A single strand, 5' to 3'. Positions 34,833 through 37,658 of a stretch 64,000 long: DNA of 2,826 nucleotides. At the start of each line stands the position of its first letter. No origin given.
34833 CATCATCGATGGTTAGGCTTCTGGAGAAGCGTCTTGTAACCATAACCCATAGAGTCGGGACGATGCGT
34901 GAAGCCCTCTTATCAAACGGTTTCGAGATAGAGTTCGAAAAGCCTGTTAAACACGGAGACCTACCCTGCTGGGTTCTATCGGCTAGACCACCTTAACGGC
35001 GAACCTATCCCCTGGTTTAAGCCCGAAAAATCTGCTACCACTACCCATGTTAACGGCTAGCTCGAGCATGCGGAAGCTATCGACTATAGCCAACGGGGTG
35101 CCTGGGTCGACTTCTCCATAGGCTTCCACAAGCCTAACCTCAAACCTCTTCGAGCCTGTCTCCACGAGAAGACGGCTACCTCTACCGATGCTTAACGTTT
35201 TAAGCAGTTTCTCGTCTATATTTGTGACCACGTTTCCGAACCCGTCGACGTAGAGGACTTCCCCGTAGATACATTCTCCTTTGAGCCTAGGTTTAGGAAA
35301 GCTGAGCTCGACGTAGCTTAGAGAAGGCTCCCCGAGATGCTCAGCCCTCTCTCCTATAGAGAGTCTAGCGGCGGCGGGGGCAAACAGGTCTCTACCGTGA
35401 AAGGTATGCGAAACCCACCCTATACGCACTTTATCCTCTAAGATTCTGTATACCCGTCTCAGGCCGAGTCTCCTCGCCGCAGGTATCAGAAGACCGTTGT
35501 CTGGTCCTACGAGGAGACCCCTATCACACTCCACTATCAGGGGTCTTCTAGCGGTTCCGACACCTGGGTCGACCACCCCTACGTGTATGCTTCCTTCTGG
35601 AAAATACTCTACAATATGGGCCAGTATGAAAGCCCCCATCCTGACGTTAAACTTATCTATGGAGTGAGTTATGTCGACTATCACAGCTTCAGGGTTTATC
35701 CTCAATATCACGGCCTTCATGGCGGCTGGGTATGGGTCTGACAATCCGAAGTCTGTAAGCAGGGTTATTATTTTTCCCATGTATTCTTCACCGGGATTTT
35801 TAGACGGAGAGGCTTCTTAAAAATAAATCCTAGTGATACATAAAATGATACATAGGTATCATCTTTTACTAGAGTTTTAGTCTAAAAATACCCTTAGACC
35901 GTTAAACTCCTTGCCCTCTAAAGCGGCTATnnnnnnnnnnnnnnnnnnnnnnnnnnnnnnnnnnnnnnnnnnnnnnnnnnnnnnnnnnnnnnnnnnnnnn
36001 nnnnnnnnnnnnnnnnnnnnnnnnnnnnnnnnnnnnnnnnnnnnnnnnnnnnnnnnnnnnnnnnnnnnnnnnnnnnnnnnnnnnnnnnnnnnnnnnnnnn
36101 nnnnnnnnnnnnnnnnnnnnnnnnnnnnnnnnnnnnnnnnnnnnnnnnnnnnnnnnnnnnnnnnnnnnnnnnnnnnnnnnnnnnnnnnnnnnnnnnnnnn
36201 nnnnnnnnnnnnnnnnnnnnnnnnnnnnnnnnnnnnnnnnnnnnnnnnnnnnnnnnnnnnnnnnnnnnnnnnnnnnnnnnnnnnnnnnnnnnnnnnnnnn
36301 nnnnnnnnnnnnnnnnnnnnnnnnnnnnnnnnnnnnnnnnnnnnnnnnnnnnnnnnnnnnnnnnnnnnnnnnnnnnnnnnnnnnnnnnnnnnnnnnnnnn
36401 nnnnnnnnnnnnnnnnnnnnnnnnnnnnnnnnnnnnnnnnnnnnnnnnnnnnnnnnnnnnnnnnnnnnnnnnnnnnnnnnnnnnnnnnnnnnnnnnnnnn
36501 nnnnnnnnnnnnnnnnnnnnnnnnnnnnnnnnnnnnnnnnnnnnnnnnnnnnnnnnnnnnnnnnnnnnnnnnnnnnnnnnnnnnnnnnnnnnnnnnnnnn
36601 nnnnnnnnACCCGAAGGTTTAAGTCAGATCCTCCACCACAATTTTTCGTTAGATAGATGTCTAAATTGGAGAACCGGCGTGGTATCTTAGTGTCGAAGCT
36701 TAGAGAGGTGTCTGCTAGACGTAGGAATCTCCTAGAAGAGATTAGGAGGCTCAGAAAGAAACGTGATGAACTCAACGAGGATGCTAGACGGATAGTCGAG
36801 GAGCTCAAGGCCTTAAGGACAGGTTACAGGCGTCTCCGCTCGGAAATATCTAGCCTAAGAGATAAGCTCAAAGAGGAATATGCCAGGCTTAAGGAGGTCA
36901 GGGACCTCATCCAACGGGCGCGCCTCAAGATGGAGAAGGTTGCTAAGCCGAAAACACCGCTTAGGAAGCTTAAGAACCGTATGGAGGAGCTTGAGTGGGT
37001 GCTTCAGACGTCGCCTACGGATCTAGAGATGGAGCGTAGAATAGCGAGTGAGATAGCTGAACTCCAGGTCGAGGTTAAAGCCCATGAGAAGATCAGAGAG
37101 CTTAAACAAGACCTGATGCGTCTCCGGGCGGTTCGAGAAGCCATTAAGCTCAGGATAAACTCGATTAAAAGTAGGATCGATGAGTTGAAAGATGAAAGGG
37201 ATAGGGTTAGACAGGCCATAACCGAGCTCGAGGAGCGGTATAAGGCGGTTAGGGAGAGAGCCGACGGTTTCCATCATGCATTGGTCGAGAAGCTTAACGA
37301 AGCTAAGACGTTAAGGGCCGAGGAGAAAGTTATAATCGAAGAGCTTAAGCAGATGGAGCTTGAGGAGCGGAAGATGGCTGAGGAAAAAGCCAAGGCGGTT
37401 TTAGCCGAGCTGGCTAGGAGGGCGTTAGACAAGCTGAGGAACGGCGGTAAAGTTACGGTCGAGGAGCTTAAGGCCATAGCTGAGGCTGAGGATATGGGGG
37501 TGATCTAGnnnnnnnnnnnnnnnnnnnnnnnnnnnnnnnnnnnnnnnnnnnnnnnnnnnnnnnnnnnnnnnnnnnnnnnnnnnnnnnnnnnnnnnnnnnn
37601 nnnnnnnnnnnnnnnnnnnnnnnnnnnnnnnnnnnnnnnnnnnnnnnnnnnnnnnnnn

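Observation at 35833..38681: Non-canonical ESCRT-III locus: Snf7-like, long coiled-coil and DUF373 membrane-protein operon with an upstream palindromic operator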

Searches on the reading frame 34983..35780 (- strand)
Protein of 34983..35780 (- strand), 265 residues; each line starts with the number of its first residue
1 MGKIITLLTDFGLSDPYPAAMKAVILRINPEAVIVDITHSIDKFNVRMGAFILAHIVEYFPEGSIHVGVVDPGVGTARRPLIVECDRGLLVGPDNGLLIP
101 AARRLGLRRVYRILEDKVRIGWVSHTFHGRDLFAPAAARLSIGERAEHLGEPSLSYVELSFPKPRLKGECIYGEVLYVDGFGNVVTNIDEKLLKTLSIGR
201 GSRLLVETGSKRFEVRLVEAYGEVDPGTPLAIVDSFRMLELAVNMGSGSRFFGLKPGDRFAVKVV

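Call 3: search_protein_families(library=pfam, proteins=[window:34983-35780:-], max_evalue=1)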
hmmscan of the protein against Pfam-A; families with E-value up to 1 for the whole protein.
window:34983-35780:- (265 aa): 2 families
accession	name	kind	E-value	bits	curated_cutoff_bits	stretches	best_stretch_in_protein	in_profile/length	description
PF01887.21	SAM_HAT_N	-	5.3e-55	185.6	26.3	1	5-150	1-145/145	SAM hydroxide adenosyltransferase N-terminal domain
PF20257.3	SAM_HAT_C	-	8.5e-24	84.1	25.5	1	173-259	1-82/84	SAM hydroxide adenosyltransferase C-terminal domain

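Call 4: search_protein_families(library=ncbifam, proteins=[window:34983-35780:-], max_evalue=1)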
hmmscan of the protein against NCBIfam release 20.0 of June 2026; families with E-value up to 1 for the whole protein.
window:34983-35780:- (265 aa): 3 families
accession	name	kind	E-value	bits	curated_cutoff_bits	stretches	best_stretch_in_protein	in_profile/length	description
NF053629.1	RSAMPyrc0463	equivalog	1.2e-59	202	470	1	4-264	1-255/256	(R)-S-adenosyl-L-methionine hydrolase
NF058624.1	RSAMHdlseTHET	equivalog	2.9e-53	181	350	1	5-260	3-247/250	(R)-S-adenosyl-L-methionine hydrolase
TIGR04507.1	fluorinase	equivalog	3e-19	69.5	400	2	10-83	2-75/286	adenosyl-fluoride synthase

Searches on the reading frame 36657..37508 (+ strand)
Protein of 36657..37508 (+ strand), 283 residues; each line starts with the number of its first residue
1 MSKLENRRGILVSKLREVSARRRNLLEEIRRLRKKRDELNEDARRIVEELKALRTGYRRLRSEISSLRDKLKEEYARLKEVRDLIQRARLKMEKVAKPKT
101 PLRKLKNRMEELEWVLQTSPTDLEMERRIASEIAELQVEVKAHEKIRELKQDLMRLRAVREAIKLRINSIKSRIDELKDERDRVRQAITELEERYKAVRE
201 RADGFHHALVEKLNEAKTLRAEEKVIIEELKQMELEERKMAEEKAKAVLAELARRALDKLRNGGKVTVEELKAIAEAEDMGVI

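Call 3: search_protein_families(library=pfam, proteins=[window:36657-37508:+], max_evalue=1)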
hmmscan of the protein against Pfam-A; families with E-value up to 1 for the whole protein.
window:36657-37508:+ (283 aa): 32 families (the best 25 are shown)
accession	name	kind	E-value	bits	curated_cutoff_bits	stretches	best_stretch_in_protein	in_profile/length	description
PF07889.17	DUF1664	-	5.9e-05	23.5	34.6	3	16-80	55-119/124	Protein of unknown function (DUF1664)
PF11887.13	Mce4_CUP1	-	6.3e-05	23.1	32.6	1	15-118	70-174/222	Cholesterol uptake porter CUP1 of Mce4, putative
PF04136.21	COG3_N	-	0.00016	22.1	27.9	2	168-231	7-70/147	Conserved oligomeric Golgi complex subunit 3, N-terminal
PF07303.18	Occludin_ELL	-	0.0018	19.4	31.2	1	11-72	27-90/101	Occludin homology domain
PF06160.17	EzrA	-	0.0076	15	39.6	1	163-262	349-448/557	Septation ring formation regulator, EzrA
PF10392.15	COG5_N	-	0.0079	16.9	31.2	1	17-84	52-115/132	Conserved oligomeric Golgi complex subunit 5, N-terminal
PF25557.1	GAUT_1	-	0.02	15.6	22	1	77-136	4-65/77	Galacturonosyltransferase domain 1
PF13166.12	AAA_13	-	0.022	13.9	36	1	27-212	283-470/713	AAA domain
PF12128.14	DUF3584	-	0.029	12.3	31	1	23-276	251-499/1191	Protein of unknown function (DUF3584)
PF17675.6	APG6_N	-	0.035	15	45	1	3-71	57-125/132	Apg6 coiled-coil region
PF04513.17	Baculo_PEP_C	-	0.036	14.6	38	0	146-192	47-91/140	Baculovirus polyhedron envelope protein, PEP, C terminus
PF06156.18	YabA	-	0.038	15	30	1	22-89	3-70/103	Initiation control protein YabA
PF08614.16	ATG16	-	0.041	14.5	33.7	0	14-80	110-176/200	Autophagy protein 16 (ATG16)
PF14662.11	KASH_CCD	-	0.042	14.3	43.3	2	69-153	39-125/191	Coiled-coil region of CCDC155 or KASH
PF07851.19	TMEM120A-B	-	0.052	13.2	29.8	1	27-116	2-89/324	TMEM120A/B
PF23435.1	DUF7121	-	0.11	12.3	29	1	14-272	39-299/307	Family of unknown function (DUF7121)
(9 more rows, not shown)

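Call 4: search_protein_families(library=ncbifam, proteins=[window:36657-37508:+], max_evalue=1)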
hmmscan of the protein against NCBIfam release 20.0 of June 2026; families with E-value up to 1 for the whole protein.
window:36657-37508:+ (283 aa): 32 families (the best 25 are shown)
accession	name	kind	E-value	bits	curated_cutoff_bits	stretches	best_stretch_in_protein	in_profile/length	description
NF003034.1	PRK03918.1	equivalog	9.8e-10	37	700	1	3-193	242-433/878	DNA double-strand break repair ATPase Rad50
TIGR02168.1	SMC_prok_B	equivalog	2e-09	35.8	567.35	1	11-255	251-492/1181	chromosome segregation protein SMC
TIGR02169.1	SMC_prok_A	equivalog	3.2e-09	35.1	729.4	1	11-205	314-510/1165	chromosome segregation protein SMC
NF045487.1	ASRP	equivalog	1.9e-06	26.8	300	2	127-252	334-462/593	archaea-specific SMC-related protein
TIGR04523.1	Mplasa_alph_rch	subfamily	5.6e-06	24.6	270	2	98-244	382-526/745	helix-rich protein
NF041751.2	sbcc_Staph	equivalog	7.5e-06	24.2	920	1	14-200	322-507/1007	exonuclease subunit SbcC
NF038218.1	IcmG_DotF_IVB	equivalog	2.6e-05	24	200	2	124-197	111-177/266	type IVB secretion system protein IcmG/DotF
TIGR00996.1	Mtu_fam_mce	paralog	3.8e-05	23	140.5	1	16-123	181-289/291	MCE family protein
NF041034.1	Rad50_Sulf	equivalog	8e-05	20.7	1000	1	13-262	479-711/872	DNA double-strand break repair ATPase Rad50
NF052352.1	TriaclglyLipLipYMycb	equivalog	0.00022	20.5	450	2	187-261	40-118/397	triacylglycerol lipase LipY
TIGR04211.1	SH3_and_anchor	equivalog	0.00072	19.2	65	2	25-114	64-153/198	TIGR04211 family SH3 domain-containing protein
NF045780.1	TrlF_fam_ATP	equivalog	0.0015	17.3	350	1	3-246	488-740/944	TrlF family AAA-like ATPase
NF047980.1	RoaM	exception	0.0024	17.2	400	1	26-153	154-283/356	actin-based motility regulator RoaM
TIGR00414.1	serS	equivalog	0.0025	16.9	301.65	1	3-124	17-125/418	serine--tRNA ligase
NF041035.1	Rad50_Halo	equivalog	0.0037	15.7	1000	2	92-245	243-394/883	DNA double-strand break repair ATPase Rad50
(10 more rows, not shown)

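Call 20: find_homologous_proteins(query=window:36657-37508:+, max_evalue=0.001)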
Query window:36657-37508:+ (283 aa): 9 proteins with E <= 0.001 among 8000 candidates.
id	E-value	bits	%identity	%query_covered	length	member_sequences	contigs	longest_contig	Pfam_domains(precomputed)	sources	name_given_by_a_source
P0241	7.2e-113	394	74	96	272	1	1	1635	PF25994.1,PF08614.17,PF23435.3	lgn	-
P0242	6.6e-104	365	69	99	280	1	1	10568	PF07889.18,PF23435.3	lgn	-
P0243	9.4e-16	76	27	94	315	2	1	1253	PF23435.3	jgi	-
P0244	3.8e-11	61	30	89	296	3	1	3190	PF23435.3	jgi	-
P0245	2.8e-10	59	28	94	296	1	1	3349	PF23435.3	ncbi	-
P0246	2.0e-8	52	28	87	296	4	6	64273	PF23435.3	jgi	jgi:uncharacterized coiled-coil DUF342 family protein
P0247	3.6e-8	52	25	85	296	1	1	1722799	PF06419.18,PF23435.3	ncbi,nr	ncbi:MAG: hypothetical protein JSV12_05215 [Candidatus Bathyarchaeota archaeon]|nr:MAG: hypothetical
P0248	3.9e-8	52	29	87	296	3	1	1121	PF23435.3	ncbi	-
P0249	2.4e-4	39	27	97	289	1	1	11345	PF23435.3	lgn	-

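Call 26: search_protein_families(library=pfam, alignment_id=A2, max_evalue=0.001)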
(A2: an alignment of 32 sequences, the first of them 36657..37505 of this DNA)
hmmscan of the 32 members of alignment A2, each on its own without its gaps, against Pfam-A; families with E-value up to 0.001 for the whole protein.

A. member 1, window:36657-37505:+ (283 aa): 3 families
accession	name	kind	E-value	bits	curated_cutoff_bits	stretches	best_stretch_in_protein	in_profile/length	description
PF07889.17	DUF1664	-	5.9e-05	23.5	34.6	0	16-80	55-119/124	Protein of unknown function (DUF1664)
PF11887.13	Mce4_CUP1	-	6.3e-05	23.1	32.6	0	15-118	70-174/222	Cholesterol uptake porter CUP1 of Mce4, putative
PF04136.21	COG3_N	-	0.00016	22.1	27.9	0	168-231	7-70/147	Conserved oligomeric Golgi complex subunit 3, N-terminal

B. families by the number of members that match (of 32 scanned): 27 families (the first 25 are shown)
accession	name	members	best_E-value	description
PF23435.1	DUF7121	24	6.6e-44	Family of unknown function (DUF7121)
PF07889.17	DUF1664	7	2.4e-05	Protein of unknown function (DUF1664)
PF06103.16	DUF948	3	0.00024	Bacterial protein of unknown function (DUF948)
PF06008.19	Laminin_I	3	0.00028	Laminin Domain I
PF13851.11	GAS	2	0.0001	Growth-arrest specific micro-tubule binding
PF04136.21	COG3_N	2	0.00016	Conserved oligomeric Golgi complex subunit 3, N-terminal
PF06419.17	COG6_N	1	1.8e-06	Conserved oligomeric complex COG6, N-terminal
PF25034.1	Spectrin_SYNE1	1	1.3e-05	Nesprin-1, spectrin repeats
PF08614.16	ATG16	1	1.5e-05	Autophagy protein 16 (ATG16)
PF10473.14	CENP-F_leu_zip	1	3e-05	Leucine-rich repeats of kinetochore protein Cenp-F/LEK1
PF25526.1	LIP-1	1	3.4e-05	Liprin-alpha-like coiled coil domain 2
PF11887.13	Mce4_CUP1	1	6.3e-05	Cholesterol uptake porter CUP1 of Mce4, putative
PF07888.16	CALCOCO1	1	7.7e-05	Calcium binding and coiled-coil domain (CALCOCO1) like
PF04513.17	Baculo_PEP_C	1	0.0001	Baculovirus polyhedron envelope protein, PEP, C terminus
PF14362.11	DUF4407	1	0.00016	Domain of unknown function (DUF4407)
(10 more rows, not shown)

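Call 27: search_solved_structures(query=A2, max_evalue=0.01)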
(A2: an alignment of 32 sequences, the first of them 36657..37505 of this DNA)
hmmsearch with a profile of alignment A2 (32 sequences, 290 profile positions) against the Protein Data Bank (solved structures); distinct sequences matched with E-value up to 0.01: 25.
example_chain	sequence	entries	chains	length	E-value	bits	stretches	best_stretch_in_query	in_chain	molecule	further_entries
8qox_B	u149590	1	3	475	3.1e-07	33.2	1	145-244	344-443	Conserved membrane protein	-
3ja6_H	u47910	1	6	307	1.7e-06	30.8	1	155-255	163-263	Methyl-accepting chemotaxis protein 2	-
2ch7_A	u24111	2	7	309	2.2e-06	30.4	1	155-255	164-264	METHYL-ACCEPTING CHEMOTAXIS PROTEIN | Methyl-accepting chemotaxis protein 2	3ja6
2ch7_B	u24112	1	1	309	2.2e-06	30.4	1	155-255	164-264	METHYL-ACCEPTING CHEMOTAXIS PROTEIN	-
9s4q_25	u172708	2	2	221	5.2e-05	25.9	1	7-101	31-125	Kinetochore protein SPC25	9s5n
9z3w_A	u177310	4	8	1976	0.00032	23.3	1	5-253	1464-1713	Myosin-10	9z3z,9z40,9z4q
8p4y_A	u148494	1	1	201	0.00054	22.5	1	7-119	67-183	Protein origami triangle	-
7o92_A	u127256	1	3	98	0.00072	22.1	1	47-122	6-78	hypothetical protein UY81_C0065G0003 residues 18-54 from Candidatus Giovannonibacteria bac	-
9tlm_A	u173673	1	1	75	0.0011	21.5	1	92-137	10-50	Sc-apCC-2-MCL-1-1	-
3wuq_A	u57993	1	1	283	0.0011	21.5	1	15-95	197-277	Cytoplasmic dynein 1 heavy chain 1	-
5npv_B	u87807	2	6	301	0.0028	20.2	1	154-269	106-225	Autophagy-related protein 16-1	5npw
27pt_A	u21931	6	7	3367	0.0031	20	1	13-103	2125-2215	Dynein heavy chain, cytoplasmic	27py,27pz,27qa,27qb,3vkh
6pf2_A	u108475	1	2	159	0.0032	20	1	157-249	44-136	Myosin, heavy polypeptide 7, cardiac muscle, beta variant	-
6l5j_A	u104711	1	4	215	0.0035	19.9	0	8-98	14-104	Rootletin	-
7muc_AF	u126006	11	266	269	0.0038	19.7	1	35-113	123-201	DotF | IcmG (DotF)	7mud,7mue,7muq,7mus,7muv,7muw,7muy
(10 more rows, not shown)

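Call 50: predict_structure(alignment_id=A5)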
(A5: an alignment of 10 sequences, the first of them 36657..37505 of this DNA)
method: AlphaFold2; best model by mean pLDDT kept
length: 283 residues; sequences in the alignment: 10
mean_pLDDT: 92.8   pTM: 0.61
mean pLDDT of the five models: 92.8, 92.0, 91.6, 91.2, 90.7
residues with pLDDT >= 90: 208; 70-90: 74; 50-70: 1; < 50: 0
segments of 3 or more residues with pLDDT < 50: none
pLDDT, mean of each block of 10 residues (from residue 1): 84 96 97 97 98 97 98 98 95 86 93 88 88 92 92 96 98 98 97 97 97 97 95 91 87 87 85 83 75
secondary structure, 60 per line:
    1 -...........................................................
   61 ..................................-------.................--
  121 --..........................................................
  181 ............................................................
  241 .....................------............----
elements in order: H2-94 H102-118 H123-261 H268-279

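Call 53: fold_search(model_id=the predicted structure, library=pdb)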
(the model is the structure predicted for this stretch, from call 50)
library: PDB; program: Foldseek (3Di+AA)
matches with E <= 10: 700; with E <= 0.001: 1
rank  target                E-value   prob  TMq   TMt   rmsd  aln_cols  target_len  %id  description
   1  5xg2                  2.8e-04  1.00  0.30  0.35  15.5       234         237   22  Crystal structure of a coiled-coil segment (residues 345-468 and 694-814) of Pyrococcus yayanosii Smc (released 2017-06-07)
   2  5nnv_B                3.8e-03  1.00  0.47  0.54   7.3       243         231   16  Structure of a Bacillus subtilis Smc coiled coil middle fragment (released 2017-06-21)
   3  5nnv_D                4.9e-03  1.00  0.41  0.45  10.7       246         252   16  Structure of a Bacillus subtilis Smc coiled coil middle fragment (released 2017-06-21)
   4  7zr1_C                7.4e-03  0.92  0.24  0.11  26.1       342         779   17  Chaetomium thermophilum Mre11-Rad50-Nbs1 complex bound to ATPyS (composite structure) (released 2023-01-11)
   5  9e5c_6d               8.6e-03  1.00  0.44  0.05   9.9       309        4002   13  Cryo-EM structure of 96 nm repeat of microtubule doublet from T. brucei flagellum (released 2025-03-12)
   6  9fqr_K2               1.0e-02  1.00  0.40  0.05  17.2       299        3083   14  96-nm repeat of axonemal doublet microtubules from bovine sperm (released 2025-03-26)
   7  7zr1_D                1.2e-02  0.89  0.24  0.11  28.6       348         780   16  Chaetomium thermophilum Mre11-Rad50-Nbs1 complex bound to ATPyS (composite structure) (released 2023-01-11)
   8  9e5c_5k               1.3e-02  1.00  0.37  0.05  12.3       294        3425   13  Cryo-EM structure of 96 nm repeat of microtubule doublet from T. brucei flagellum (released 2025-03-12)
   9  9e5c_6b               1.5e-02  1.00  0.35  0.04  12.7       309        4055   11  Cryo-EM structure of 96 nm repeat of microtubule doublet from T. brucei flagellum (released 2025-03-12)
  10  5nnv_A                1.9e-02  1.00  0.46  0.53   7.1       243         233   16  Structure of a Bacillus subtilis Smc coiled coil middle fragment (released 2017-06-21)
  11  9y6s_6z               2.3e-02  0.99  0.40  0.05  11.8       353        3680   14  96-nm repeat of the Leishmania tarentolae doublet microtubule (released 2025-12-17)
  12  9a65_B                2.4e-02  0.99  0.39  0.19  10.7       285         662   10  Integrative model of YVAQ-MCPB by crosslinking MS and deep learning (released 2024-09-18)
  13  9c4k_B                2.5e-02  0.97  0.29  0.10  11.4       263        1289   12  Yersinia entomophaga holotoxin complex in prepore conformation (released 2025-12-31)
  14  9e5c_5i               2.6e-02  1.00  0.44  0.06   8.8       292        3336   11  Cryo-EM structure of 96 nm repeat of microtubule doublet from T. brucei flagellum (released 2025-03-12)
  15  8wjo_B                2.6e-02  0.97  0.34  0.34  16.8       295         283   13  Cryo-EM structure of 8-subunit Smc5/6 arm region (released 2024-06-26)
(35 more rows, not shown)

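Call 87: find_encoding_contigs(protein=P0249, flank=5000, max_places=2)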
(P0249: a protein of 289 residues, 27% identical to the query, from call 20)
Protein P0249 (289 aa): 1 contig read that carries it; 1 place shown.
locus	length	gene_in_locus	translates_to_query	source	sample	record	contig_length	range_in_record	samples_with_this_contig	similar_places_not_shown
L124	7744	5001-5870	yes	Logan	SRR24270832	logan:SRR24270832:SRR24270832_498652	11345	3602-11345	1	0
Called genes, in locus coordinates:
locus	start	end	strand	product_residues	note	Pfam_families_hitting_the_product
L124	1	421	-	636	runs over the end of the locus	PF02163:Peptidase_M50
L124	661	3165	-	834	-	PF03176:MMPL, PF02460:Patched, PF12349:Sterol-sensing, PF03176:MMPL, PF00873:ACR_tran, PF02460:Patched (weak), PF12349:Sterol-sensing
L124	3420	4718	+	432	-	PF00464:SHMT, PF00155:Aminotran_1_2 (weak)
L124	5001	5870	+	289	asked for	PF23435:DUF7121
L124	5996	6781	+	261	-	PF03029:ATP_bind_1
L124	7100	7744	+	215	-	?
